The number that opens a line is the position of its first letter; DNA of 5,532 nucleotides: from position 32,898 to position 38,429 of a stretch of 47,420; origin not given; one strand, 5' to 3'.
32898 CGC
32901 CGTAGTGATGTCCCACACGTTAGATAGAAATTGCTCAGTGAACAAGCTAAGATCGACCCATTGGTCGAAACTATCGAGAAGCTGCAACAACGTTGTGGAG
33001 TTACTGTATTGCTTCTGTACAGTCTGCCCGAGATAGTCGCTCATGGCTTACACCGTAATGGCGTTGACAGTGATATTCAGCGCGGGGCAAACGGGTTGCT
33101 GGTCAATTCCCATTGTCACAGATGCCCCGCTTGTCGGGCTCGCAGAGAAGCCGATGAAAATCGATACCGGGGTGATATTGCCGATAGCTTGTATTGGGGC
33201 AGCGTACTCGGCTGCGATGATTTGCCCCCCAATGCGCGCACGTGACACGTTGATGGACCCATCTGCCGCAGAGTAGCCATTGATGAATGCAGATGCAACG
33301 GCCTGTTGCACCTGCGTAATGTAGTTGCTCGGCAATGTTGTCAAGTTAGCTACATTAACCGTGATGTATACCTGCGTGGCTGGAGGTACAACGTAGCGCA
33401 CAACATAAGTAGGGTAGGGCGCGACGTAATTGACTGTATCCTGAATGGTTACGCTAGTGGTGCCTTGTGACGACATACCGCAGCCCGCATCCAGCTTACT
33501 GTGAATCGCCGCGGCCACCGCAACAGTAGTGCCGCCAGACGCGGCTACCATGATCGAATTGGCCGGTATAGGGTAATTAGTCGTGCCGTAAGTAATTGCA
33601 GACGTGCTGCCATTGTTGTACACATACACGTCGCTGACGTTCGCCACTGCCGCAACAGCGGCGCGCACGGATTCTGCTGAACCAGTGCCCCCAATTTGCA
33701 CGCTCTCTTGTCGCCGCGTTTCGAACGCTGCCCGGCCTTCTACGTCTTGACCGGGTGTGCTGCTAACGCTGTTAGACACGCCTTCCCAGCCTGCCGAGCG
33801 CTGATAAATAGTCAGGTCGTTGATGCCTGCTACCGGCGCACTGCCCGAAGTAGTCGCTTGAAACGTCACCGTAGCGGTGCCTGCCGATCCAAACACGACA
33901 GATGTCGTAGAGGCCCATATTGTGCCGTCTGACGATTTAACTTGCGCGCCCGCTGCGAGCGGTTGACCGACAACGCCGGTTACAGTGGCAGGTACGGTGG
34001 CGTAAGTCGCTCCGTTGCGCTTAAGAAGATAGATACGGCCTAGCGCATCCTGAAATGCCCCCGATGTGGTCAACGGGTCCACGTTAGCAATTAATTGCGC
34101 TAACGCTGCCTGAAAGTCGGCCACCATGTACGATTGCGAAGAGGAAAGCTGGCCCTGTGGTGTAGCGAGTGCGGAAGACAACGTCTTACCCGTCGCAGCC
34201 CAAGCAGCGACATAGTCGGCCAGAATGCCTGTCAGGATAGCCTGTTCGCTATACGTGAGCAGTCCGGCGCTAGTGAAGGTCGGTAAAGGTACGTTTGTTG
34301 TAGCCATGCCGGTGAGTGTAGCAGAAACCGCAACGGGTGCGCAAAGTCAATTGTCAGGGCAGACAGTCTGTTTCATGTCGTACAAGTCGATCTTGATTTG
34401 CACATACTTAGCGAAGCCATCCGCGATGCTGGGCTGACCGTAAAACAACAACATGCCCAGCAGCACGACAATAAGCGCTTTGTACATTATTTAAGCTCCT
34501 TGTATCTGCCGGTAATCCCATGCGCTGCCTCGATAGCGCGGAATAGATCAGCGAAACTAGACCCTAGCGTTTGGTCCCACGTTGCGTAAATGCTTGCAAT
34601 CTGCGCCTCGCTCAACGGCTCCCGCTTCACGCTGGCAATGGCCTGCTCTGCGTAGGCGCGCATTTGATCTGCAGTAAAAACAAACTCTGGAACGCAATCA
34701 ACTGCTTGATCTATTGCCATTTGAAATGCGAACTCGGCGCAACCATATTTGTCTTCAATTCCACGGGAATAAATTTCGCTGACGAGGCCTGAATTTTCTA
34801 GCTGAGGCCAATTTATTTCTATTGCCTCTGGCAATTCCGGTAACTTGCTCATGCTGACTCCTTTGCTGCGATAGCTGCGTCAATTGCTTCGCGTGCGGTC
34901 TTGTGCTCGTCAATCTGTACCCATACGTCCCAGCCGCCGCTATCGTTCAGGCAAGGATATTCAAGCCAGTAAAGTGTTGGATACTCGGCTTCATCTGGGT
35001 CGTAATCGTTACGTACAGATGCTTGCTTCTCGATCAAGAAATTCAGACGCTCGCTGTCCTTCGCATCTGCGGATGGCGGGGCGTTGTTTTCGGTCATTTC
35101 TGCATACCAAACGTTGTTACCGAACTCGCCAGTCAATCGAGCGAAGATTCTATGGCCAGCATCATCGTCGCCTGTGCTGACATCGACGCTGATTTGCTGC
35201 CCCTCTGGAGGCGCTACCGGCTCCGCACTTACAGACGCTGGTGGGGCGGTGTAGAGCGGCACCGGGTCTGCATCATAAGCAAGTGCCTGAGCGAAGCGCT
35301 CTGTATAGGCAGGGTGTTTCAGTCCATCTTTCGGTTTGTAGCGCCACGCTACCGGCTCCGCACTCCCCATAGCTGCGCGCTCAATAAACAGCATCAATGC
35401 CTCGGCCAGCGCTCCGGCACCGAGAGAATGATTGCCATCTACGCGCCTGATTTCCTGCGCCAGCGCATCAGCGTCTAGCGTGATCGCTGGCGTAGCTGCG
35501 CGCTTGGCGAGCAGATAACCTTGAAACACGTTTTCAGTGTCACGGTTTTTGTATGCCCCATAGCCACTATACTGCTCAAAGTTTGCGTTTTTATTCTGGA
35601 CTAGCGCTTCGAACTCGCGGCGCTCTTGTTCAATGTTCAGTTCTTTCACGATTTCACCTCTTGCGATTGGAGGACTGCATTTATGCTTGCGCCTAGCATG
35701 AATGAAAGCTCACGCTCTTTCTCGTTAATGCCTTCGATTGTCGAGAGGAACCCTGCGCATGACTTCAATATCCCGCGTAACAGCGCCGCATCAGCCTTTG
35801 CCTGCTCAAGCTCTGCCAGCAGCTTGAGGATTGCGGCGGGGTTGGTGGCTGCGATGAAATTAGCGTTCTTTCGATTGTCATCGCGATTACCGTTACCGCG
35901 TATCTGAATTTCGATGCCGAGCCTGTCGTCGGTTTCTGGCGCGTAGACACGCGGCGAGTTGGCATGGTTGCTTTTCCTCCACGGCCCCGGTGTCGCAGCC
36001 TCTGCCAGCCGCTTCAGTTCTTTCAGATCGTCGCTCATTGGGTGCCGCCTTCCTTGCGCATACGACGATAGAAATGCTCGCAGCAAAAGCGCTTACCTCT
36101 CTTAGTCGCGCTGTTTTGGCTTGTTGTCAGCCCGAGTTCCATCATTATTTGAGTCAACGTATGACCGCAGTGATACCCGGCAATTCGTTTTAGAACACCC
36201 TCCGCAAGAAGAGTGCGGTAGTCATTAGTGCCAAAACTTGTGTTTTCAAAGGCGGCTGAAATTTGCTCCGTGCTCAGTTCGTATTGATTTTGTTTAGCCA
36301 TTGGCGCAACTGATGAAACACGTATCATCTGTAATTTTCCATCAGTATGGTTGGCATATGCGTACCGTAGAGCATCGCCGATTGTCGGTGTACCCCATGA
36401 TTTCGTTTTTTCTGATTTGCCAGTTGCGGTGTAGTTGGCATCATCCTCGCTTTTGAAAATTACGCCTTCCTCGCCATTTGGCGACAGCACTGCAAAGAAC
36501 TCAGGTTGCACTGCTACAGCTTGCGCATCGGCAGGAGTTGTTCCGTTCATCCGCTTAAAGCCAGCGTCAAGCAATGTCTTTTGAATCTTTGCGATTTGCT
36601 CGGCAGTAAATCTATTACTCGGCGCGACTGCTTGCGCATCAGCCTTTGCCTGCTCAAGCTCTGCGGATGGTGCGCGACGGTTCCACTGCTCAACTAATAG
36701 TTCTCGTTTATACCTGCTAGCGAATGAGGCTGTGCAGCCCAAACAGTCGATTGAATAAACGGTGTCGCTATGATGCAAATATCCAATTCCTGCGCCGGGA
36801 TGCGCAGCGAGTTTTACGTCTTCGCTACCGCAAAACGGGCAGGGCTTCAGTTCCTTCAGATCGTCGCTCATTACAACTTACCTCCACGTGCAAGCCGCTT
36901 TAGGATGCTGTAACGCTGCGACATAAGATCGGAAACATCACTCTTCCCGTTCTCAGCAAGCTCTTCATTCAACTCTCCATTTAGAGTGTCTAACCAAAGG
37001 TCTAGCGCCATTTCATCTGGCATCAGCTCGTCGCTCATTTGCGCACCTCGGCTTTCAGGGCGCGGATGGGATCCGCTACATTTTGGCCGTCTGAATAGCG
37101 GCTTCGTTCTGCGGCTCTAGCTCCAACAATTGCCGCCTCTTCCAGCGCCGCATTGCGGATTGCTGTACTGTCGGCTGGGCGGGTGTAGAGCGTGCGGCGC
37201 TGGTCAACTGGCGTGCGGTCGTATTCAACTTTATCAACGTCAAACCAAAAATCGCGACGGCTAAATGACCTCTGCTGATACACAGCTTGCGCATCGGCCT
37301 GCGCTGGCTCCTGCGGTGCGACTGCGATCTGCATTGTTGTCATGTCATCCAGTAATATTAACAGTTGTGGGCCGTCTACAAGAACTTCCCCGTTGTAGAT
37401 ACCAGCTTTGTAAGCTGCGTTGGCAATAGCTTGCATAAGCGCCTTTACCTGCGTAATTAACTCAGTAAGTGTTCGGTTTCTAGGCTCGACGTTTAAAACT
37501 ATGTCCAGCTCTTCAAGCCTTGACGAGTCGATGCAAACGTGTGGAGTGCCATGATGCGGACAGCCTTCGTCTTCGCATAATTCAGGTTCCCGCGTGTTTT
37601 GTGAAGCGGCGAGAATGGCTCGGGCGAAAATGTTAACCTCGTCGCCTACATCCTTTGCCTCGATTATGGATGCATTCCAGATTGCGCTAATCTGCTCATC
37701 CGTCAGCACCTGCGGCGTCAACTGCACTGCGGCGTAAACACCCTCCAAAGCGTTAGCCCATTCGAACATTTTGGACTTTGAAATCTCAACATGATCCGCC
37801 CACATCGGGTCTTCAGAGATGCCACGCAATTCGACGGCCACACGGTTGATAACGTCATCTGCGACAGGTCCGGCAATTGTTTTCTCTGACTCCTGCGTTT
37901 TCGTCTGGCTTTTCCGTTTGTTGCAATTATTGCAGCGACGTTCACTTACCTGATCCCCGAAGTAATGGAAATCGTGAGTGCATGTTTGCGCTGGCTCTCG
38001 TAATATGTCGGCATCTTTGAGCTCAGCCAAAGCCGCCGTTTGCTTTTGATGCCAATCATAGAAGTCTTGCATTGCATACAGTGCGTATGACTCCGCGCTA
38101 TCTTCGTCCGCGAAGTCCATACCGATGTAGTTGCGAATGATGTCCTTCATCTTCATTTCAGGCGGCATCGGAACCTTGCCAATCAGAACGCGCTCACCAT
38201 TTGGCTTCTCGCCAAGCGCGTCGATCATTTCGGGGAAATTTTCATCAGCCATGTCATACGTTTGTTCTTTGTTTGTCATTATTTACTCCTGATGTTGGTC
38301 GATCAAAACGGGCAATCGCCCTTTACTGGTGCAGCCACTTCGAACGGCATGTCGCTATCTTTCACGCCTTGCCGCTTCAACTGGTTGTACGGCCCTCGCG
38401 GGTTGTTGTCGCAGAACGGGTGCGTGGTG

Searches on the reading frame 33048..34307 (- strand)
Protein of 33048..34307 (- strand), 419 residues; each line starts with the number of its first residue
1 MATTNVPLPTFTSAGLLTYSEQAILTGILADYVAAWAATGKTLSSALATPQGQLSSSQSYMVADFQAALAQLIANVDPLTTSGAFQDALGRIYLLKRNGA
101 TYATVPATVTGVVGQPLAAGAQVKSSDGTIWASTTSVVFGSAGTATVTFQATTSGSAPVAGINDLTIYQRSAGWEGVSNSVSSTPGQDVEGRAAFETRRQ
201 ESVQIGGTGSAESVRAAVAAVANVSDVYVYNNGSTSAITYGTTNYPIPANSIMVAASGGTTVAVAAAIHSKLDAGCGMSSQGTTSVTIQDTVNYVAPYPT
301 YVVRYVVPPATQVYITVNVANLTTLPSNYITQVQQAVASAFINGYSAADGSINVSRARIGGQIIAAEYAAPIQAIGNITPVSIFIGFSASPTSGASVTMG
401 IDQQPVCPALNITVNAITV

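Call 13: search_protein_families(library=pfam, proteins=[window:33048-34307:-], max_evalue=0.01)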
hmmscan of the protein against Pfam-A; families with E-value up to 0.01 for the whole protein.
window:33048-34307:- (419 aa): 1 family
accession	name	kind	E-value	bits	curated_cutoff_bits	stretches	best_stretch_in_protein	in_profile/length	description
PF04865.19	Baseplate_J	-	1.7e-15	57.4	21.1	1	87-355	6-250/255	Baseplate J-like protein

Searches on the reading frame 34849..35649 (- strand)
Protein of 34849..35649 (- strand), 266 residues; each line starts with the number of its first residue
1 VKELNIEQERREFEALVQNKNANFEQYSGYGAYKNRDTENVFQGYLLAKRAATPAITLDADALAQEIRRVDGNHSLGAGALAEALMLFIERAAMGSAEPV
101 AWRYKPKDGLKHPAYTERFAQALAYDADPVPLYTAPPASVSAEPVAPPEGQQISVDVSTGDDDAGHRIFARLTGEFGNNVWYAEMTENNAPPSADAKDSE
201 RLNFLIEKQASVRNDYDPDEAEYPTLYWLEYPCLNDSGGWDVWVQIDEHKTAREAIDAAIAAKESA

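Call 13: search_protein_families(library=pfam, proteins=[window:34849-35649:-], max_evalue=0.01)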
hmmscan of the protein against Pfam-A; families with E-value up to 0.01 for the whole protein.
window:34849-35649:- (266 aa): 0 families

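Call 36: search_protein_families(library=phrogs, proteins=[window:34849-35649:-], max_evalue=0.001)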
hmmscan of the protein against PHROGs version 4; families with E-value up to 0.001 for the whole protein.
window:34849-35649:- (266 aa): 2 families
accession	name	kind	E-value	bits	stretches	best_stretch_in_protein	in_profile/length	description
phrog_60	-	unknown function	1.9e-06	28.7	1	16-183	78-183/461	-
phrog_660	-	unknown function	0.00084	20.4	0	93-143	44-94/193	-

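Call 81: search_protein_families(library=ncbifam, proteins=[window:34849-35649:-], max_evalue=0.01)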
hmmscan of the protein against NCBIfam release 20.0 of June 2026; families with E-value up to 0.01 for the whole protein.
window:34849-35649:- (266 aa): 0 families

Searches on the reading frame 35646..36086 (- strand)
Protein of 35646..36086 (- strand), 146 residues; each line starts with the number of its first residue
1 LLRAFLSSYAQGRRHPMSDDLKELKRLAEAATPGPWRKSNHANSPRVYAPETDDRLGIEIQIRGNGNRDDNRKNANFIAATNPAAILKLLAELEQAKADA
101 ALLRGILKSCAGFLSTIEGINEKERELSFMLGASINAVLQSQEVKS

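Call 36: search_protein_families(library=phrogs, proteins=[window:35646-36086:-], max_evalue=0.001)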
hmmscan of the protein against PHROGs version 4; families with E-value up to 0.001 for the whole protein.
window:35646-36086:- (146 aa): 8 families
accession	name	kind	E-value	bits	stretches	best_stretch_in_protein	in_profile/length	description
phrog_4029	-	unknown function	1.1e-15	59.2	1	20-111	3-65/144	-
phrog_1138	-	unknown function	2.8e-10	41.5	1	24-136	12-102/228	-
phrog_1667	-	unknown function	1.4e-09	39.6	1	19-101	4-75/133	-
phrog_5585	-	unknown function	5.2e-09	37.4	1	18-101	3-85/125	-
phrog_250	-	unknown function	1.5e-08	35.3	1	17-97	73-135/367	-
phrog_8171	-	unknown function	1.7e-05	26.3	1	17-101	2-83/149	-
phrog_368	-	unknown function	5e-05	24.3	1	23-97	8-81/239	-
phrog_722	-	unknown function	0.00047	21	1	15-103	55-140/198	-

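Call 81: search_protein_families(library=ncbifam, proteins=[window:35646-36086:-], max_evalue=0.01)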
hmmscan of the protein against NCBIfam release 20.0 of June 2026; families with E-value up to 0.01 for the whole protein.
window:35646-36086:- (146 aa): 0 families

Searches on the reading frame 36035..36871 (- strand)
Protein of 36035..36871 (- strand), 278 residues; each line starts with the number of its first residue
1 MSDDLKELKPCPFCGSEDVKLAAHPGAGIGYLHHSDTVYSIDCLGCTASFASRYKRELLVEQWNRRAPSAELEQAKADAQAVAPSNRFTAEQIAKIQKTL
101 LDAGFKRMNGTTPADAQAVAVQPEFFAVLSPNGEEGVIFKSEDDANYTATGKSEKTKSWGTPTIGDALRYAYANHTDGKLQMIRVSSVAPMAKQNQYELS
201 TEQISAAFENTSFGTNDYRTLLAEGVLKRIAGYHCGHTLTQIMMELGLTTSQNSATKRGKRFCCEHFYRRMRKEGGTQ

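Call 13: search_protein_families(library=pfam, proteins=[window:36035-36871:-], max_evalue=0.01)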
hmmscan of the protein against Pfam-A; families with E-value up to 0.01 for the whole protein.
window:36035-36871:- (278 aa): 1 family
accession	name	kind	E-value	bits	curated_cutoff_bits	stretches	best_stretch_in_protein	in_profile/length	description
PF14354.12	Lar_restr_allev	-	3.8e-09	37.1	28.6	1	6-67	1-58/58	Restriction alleviation protein Lar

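Call 36: search_protein_families(library=phrogs, proteins=[window:36035-36871:-], max_evalue=0.001)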
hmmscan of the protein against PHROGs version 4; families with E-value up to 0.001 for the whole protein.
window:36035-36871:- (278 aa): 2 families
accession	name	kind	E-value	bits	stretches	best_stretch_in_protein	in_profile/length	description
phrog_18088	-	unknown function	2.9e-26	92.4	1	193-273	6-87/109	-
phrog_599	-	moron, auxiliary metabolic gene and host takeover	2.4e-14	55.1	1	6-184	72-211/262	Lar-like restriction alleviation protein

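Call 81: search_protein_families(library=ncbifam, proteins=[window:36035-36871:-], max_evalue=0.01)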
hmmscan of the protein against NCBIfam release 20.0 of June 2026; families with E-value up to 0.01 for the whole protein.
window:36035-36871:- (278 aa): 2 families
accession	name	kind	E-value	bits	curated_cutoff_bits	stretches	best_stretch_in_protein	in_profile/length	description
TIGR03655.1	anti_R_Lar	subfamily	8.3e-13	48.4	39.6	1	8-67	1-55/55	Lar family restriction alleviation protein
NF007260.0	PRK09710.1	equivalog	0.0076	16.9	113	0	7-67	5-54/64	type I toxin-antitoxin system endodeoxyribonuclease toxin RalR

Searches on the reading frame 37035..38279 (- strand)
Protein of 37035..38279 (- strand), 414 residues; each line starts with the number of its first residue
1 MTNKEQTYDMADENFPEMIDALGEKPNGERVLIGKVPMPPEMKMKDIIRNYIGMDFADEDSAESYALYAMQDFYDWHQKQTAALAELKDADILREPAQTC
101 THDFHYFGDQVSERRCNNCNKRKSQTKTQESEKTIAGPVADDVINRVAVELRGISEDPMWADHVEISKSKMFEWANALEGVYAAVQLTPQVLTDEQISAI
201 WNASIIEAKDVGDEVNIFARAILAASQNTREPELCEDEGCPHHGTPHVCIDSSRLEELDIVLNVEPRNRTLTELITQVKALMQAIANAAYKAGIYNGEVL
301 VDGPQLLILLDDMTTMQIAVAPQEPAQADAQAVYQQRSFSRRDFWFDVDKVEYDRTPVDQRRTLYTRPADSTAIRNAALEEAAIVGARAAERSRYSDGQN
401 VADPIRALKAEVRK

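Call 13: search_protein_families(library=pfam, proteins=[window:37035-38279:-], max_evalue=0.01)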
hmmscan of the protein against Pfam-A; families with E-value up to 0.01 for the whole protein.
window:37035-38279:- (414 aa): 0 families

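Call 36: search_protein_families(library=phrogs, proteins=[window:37035-38279:-], max_evalue=0.001)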
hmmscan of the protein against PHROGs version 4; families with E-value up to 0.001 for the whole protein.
window:37035-38279:- (414 aa): 1 family
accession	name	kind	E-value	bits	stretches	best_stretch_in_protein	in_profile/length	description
phrog_25587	-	unknown function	2.5e-05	25.1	1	277-316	42-82/146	-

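Call 81: search_protein_families(library=ncbifam, proteins=[window:37035-38279:-], max_evalue=0.01)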
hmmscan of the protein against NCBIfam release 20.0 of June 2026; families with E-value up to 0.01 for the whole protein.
window:37035-38279:- (414 aa): 0 families
